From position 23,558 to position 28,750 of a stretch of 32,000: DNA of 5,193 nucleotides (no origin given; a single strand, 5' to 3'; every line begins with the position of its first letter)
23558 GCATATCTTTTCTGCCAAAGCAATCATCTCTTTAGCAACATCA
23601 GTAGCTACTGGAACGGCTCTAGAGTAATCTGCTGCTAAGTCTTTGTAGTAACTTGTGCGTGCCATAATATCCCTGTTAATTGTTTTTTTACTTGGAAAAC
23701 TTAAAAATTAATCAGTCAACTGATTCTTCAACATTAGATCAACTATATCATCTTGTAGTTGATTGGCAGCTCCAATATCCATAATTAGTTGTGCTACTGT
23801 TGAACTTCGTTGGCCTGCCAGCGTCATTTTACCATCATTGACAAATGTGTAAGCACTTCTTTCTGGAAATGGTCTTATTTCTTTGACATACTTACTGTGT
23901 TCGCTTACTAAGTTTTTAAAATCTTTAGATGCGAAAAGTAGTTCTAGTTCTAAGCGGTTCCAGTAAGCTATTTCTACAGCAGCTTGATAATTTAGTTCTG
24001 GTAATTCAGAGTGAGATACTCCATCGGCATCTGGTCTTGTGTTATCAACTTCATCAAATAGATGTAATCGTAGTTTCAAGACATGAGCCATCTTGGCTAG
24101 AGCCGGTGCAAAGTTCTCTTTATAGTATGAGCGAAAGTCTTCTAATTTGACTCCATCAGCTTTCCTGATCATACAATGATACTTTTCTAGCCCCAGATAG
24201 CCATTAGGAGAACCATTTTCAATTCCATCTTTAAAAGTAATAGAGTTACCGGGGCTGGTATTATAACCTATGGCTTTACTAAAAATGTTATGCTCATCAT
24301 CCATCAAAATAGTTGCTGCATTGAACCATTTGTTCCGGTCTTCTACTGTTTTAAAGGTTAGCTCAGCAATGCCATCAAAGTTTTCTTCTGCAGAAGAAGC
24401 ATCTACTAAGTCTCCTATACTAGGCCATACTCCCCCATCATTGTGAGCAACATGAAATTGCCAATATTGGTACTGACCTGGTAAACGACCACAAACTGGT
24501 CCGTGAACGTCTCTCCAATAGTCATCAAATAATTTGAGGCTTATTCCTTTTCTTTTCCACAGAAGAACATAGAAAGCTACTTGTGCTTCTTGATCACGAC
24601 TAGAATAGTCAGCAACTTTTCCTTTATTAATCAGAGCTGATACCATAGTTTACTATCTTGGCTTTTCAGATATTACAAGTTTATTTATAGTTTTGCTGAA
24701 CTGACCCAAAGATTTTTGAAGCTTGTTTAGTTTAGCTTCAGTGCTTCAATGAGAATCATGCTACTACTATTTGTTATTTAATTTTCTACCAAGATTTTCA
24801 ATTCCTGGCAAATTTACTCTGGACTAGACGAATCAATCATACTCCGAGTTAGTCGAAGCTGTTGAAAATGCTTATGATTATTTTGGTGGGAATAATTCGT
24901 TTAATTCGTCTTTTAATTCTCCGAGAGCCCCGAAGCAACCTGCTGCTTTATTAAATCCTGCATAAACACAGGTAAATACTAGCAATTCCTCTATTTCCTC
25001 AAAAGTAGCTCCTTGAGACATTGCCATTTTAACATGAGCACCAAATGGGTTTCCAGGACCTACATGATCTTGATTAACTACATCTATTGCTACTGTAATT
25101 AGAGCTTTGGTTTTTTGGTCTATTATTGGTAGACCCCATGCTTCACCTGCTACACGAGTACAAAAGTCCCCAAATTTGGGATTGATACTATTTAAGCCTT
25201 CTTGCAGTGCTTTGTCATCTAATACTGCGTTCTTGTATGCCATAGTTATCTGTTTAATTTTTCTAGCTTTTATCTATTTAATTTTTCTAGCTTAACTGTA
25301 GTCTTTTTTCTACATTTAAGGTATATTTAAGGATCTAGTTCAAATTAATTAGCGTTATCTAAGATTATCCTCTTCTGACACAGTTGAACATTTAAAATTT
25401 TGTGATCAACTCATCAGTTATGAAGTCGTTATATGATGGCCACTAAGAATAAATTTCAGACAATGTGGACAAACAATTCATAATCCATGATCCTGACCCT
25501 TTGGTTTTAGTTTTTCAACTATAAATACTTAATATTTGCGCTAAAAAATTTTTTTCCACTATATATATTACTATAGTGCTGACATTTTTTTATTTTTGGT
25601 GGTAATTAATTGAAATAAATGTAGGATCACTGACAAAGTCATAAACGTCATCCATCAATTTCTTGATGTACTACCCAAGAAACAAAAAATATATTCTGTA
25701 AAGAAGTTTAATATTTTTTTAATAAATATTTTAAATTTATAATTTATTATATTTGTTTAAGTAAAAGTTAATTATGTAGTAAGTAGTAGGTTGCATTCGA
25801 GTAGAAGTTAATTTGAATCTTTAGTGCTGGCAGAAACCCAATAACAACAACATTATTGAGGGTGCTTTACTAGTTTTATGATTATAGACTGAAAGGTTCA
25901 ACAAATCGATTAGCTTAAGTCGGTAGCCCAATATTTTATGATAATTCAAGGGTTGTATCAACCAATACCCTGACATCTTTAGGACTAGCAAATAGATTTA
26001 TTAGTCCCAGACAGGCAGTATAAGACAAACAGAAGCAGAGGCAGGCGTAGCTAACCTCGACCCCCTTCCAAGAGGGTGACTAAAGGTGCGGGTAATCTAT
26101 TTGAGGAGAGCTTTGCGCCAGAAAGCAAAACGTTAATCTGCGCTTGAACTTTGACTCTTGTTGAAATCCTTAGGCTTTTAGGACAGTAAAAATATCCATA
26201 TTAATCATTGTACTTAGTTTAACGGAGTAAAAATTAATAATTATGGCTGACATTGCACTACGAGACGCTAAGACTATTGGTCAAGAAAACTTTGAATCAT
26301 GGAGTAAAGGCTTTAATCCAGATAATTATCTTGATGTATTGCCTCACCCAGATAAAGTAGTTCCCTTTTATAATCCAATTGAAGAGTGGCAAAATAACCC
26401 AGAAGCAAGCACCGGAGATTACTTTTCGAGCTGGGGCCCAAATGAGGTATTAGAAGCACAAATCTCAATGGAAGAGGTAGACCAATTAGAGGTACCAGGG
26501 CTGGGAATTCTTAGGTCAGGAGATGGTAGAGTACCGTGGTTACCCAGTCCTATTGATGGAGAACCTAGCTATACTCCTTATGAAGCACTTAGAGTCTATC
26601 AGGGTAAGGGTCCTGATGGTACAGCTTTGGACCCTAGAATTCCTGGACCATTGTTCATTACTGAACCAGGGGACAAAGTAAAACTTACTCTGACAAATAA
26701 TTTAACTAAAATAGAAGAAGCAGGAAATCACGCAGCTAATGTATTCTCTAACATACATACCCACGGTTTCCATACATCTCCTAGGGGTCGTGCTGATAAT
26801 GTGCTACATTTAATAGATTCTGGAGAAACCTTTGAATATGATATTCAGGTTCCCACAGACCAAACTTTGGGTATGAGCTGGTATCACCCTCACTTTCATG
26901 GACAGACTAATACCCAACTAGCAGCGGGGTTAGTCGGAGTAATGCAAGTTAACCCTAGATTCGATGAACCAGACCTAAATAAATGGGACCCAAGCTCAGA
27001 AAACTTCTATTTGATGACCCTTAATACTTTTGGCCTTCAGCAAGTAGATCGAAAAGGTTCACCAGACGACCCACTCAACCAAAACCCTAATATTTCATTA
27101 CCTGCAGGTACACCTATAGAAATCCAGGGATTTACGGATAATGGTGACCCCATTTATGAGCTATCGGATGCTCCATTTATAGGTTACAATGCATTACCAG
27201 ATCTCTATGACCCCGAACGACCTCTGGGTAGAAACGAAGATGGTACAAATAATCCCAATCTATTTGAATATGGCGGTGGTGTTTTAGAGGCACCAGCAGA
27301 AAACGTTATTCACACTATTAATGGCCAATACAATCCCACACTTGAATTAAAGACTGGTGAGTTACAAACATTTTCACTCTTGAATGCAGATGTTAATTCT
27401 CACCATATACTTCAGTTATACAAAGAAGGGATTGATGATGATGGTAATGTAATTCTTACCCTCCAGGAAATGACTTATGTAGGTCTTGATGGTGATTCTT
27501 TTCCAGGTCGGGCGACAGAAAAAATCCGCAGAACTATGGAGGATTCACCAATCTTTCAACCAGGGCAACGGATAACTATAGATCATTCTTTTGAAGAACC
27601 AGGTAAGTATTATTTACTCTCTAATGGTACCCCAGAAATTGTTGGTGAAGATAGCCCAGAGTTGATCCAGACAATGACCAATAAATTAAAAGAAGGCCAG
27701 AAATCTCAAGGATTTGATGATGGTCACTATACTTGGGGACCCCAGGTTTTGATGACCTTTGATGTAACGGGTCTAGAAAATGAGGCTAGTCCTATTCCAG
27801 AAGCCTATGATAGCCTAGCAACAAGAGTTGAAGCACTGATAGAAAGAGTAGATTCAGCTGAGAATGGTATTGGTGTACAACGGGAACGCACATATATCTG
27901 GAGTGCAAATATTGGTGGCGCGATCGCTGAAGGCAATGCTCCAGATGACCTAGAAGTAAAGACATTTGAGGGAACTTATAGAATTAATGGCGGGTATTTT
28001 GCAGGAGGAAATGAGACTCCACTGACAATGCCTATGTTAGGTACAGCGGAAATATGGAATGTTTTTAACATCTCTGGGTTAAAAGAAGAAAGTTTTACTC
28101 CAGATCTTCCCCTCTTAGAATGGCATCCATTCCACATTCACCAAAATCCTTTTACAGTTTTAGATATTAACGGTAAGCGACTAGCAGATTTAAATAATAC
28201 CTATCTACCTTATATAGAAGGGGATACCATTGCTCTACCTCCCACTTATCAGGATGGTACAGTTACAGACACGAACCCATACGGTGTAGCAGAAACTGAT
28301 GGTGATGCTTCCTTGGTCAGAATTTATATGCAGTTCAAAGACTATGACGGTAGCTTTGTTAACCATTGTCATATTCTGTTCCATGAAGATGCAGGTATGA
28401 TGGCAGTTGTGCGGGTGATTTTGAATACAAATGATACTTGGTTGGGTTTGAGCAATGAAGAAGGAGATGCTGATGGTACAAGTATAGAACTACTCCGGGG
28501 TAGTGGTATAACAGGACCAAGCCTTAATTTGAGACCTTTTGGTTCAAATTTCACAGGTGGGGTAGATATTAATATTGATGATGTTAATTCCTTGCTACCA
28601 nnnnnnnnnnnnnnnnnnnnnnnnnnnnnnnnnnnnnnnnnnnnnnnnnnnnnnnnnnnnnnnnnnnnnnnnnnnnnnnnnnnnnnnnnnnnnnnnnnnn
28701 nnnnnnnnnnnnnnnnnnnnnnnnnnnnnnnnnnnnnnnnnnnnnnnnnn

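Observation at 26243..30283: Giant leaderless multicopper oxidase fused to FG-GAP-like repeats, a metal-binding-looking tract and an RTX secretion module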

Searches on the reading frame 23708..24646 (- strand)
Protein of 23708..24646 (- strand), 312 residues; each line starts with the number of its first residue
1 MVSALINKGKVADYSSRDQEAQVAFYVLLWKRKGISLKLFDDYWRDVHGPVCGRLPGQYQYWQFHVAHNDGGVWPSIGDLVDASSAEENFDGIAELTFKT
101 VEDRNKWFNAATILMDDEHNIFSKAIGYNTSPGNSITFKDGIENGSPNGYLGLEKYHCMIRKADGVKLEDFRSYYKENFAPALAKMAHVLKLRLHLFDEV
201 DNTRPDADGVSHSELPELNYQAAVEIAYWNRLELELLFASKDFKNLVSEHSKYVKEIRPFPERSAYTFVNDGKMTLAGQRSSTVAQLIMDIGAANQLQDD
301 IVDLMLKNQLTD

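Call 28: search_protein_families(library=pfam, proteins=[window:23708-24646:-], max_evalue=0.01)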
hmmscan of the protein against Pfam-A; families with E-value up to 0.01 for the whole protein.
window:23708-24646:- (312 aa): 1 family
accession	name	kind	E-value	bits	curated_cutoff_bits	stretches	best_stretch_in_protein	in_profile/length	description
PF07110.17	EthD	-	1.5e-14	55.4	22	1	33-122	2-93/96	EthD domain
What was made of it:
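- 21984..25243 (-): Divergent neighbours: CMD (24878-25243), EthD (23708-24646), NTF2-like hypothetical (23102-23665), DJ-1/PfpI (21984-22586). Pfam (call 28).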

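Call 60: search_protein_families(library=ncbifam, proteins=[window:23708-24643:-], max_evalue=0.01)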
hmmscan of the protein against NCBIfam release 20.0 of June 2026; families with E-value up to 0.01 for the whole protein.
window:23708-24643:- (311 aa): 1 family
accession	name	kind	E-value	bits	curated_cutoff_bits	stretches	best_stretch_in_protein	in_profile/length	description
TIGR02118.1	TIGR02118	subfamily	4.3e-05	24.1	30.5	1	30-70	8-49/103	EthD family reductase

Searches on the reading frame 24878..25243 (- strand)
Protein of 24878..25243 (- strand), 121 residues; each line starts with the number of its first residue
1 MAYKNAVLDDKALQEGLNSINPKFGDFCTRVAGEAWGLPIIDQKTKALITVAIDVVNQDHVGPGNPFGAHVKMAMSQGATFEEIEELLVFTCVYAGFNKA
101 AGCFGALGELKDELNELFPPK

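Call 28: search_protein_families(library=pfam, proteins=[window:24878-25243:-], max_evalue=0.01)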
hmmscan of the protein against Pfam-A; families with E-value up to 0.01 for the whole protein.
window:24878-25243:- (121 aa): 1 family
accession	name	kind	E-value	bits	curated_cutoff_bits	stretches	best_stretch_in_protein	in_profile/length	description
PF02627.25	CMD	-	1.1e-10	41.8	23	1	22-107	1-82/84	Carboxymuconolactone decarboxylase family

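Call 60: search_protein_families(library=ncbifam, proteins=[window:24878-25240:-], max_evalue=0.01)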
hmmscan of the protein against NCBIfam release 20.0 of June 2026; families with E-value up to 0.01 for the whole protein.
window:24878-25240:- (120 aa): 3 families
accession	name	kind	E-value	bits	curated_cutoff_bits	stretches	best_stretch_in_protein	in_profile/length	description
NF051488.1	bifunc_PcaDC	exception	4.9e-12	45.7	390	1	13-103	279-366/375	bifunctional 3-oxoadipate enol-lactonase/4-carboxymuconolactone decarboxylase PcaDC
TIGR02425.1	decarb_PcaC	equivalog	8.4e-10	38.8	155.7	1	13-103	25-112/123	4-carboxymuconolactone decarboxylase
NF051487.1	bifunc_PcaCD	exception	4.2e-07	29.4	430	1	14-104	27-118/413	bifunctional 4-carboxymuconolactone decarboxylase/3-oxoadipate enol-lactonase PcaCD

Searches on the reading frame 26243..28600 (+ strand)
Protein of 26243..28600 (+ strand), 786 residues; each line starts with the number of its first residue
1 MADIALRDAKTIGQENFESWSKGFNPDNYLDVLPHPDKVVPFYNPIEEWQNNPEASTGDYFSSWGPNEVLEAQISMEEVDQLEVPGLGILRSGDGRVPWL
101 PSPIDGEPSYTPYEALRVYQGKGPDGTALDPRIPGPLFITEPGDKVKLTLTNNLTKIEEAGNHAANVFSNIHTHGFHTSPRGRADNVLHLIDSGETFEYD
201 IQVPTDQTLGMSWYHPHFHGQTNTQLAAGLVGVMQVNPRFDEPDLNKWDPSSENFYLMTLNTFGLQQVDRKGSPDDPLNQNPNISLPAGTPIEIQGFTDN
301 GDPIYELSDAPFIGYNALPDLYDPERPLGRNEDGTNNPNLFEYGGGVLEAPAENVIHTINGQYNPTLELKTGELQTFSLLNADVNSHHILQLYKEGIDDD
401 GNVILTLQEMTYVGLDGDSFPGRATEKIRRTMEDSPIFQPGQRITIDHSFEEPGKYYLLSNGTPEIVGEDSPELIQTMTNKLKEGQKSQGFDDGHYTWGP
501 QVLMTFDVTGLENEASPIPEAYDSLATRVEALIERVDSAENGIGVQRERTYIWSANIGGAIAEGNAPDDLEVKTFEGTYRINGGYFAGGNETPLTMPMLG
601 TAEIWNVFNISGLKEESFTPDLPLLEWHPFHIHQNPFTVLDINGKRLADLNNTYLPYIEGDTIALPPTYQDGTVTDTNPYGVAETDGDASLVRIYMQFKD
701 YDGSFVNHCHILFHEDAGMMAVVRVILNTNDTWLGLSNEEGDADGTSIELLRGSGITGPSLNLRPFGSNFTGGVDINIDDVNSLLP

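Call 15: search_solved_structures(query=window:26243-28600:+, max_evalue=0.01, show_alignments=2)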
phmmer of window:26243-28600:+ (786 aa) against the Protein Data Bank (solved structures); distinct sequences matched with E-value up to 0.01: 69 (the best 60 are shown).
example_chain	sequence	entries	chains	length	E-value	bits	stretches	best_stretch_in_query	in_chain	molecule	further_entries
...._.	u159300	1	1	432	3.5e-16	61.8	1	132-247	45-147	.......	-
6w2k_A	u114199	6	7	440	3.6e-16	61.8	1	132-247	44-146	Laccase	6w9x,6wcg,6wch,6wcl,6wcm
2xu9_A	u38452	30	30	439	4e-16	61.6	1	132-247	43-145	LACCASE | LACCASE-LIKE PROTEIN | THERMUS THERMOPHILUS MULTICOPPER OXIDASE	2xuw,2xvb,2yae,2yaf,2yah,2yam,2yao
6wcn_A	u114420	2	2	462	4.1e-16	61.6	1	132-247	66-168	Laccase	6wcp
9bd5_A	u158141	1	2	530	5.8e-10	41.2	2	596-725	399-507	Spore coat protein A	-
1kya_A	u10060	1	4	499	4.2e-08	35.1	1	129-252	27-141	LACCASE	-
8r4h_A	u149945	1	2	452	4.7e-08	34.9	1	169-237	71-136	Copper efflux oxidase,Multicopper oxidase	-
8r4f_A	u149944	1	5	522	8.9e-08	34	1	169-237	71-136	Copper efflux oxidase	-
6evg_A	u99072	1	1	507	1.2e-07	33.6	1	169-238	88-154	Multi-copper Oxidase CueO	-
3zx1_A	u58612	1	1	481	1.9e-07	33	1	134-241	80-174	OXIDOREDUCTASE, PUTATIVE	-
6h5y_A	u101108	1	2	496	2.3e-07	32.7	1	130-237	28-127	Laccase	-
4a66_A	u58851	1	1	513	2.4e-07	32.6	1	596-722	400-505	SPORE COAT PROTEIN A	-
4a67_A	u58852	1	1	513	2.6e-07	32.5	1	596-722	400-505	SPORE COAT PROTEIN A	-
1gsk_A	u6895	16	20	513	2.6e-07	32.5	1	596-722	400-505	SPORE COAT PROTEIN A | COTA LACCASE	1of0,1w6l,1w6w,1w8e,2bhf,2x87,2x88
3nsf_A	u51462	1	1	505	2.8e-07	32.3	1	199-236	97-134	Blue copper oxidase cueO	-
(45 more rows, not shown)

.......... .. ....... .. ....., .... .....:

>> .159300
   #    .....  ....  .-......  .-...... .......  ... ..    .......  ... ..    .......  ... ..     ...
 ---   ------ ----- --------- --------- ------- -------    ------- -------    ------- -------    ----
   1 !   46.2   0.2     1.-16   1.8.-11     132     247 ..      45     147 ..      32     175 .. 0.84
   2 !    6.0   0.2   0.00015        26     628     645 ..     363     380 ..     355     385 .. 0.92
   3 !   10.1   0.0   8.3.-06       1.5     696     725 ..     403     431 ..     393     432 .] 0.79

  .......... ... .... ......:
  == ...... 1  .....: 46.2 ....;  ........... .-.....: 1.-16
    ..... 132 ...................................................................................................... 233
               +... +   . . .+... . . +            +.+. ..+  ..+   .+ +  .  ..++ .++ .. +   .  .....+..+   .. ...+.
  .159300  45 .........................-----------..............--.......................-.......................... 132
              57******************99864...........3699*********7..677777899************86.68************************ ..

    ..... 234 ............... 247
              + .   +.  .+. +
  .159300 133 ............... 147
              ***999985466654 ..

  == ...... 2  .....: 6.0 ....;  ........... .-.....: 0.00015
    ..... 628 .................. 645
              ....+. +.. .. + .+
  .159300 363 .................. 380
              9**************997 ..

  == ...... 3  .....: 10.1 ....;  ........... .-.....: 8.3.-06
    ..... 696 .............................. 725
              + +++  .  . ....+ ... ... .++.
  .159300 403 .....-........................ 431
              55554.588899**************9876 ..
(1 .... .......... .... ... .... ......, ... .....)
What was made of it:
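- On Three-domain multicopper oxidase (laccase/CueO/CotA superfamily): Aligned to the 2xu9 motifs (call 15).
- They align to the ligand motifs of 2xu9 (call 15).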
